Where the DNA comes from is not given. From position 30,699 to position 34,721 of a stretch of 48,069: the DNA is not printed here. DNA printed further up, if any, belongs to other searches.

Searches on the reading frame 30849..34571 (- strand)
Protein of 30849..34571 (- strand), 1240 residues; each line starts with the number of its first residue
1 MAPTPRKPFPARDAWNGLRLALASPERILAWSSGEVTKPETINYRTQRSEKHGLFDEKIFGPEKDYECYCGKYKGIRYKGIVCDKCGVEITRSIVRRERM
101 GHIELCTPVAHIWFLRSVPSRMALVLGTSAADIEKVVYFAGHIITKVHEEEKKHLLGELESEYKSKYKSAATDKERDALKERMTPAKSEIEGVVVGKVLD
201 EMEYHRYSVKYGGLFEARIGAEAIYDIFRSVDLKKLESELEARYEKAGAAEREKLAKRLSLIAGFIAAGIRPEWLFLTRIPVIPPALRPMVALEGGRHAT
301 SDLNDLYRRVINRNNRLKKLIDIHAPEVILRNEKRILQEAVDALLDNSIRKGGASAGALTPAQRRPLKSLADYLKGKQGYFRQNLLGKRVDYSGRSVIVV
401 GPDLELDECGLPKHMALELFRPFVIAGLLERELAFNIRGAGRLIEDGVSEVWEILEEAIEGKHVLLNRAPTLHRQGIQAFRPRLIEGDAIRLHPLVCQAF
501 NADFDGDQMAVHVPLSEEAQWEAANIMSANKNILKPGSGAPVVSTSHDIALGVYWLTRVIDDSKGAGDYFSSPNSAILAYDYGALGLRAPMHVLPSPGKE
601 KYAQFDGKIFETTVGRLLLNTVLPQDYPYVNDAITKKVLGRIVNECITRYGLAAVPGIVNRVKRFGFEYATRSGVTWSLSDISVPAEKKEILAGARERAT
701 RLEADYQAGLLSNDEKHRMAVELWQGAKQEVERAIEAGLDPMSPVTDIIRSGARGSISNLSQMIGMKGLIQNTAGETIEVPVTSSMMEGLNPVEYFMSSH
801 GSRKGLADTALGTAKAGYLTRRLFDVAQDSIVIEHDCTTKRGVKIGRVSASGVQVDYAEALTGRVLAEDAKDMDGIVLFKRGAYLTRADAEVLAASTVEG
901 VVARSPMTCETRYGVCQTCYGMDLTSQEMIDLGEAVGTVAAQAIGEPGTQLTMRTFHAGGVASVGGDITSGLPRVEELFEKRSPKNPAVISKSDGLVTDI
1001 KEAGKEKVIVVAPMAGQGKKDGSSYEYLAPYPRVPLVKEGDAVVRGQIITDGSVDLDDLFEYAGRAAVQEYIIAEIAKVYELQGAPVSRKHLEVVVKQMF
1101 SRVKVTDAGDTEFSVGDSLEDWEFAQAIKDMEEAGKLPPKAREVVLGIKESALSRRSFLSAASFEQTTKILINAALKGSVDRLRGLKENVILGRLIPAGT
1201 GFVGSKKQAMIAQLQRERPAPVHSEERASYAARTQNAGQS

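Call 83: search_protein_families(library=pfam, proteins=[window:30849-34571:-], max_evalue=0.001)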
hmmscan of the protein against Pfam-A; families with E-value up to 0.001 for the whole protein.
window:30849-34571:- (1240 aa): 5 families
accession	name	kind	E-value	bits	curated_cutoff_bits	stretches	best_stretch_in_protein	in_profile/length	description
PF04997.17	RNA_pol_Rpb1_1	-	3.7e-72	243.8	39.7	1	18-385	7-312/312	RNA polymerase Rpb1, domain 1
PF04998.22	RNA_pol_Rpb1_5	-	7.3e-56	190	28.5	1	789-1127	1-258/267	RNA polymerase Rpb1, domain 5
PF00623.25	RNA_pol_Rpb1_2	-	6.7e-40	137.5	25.3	2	446-528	83-165/166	RNA polymerase Rpb1, domain 2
PF04983.23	RNA_pol_Rpb1_3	-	2.2e-17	63.8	28.9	1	532-682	1-162/162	RNA polymerase Rpb1, domain 3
PF05000.22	RNA_pol_Rpb1_4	-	2.1e-07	31.3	24.8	1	724-780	30-84/107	RNA polymerase Rpb1, domain 4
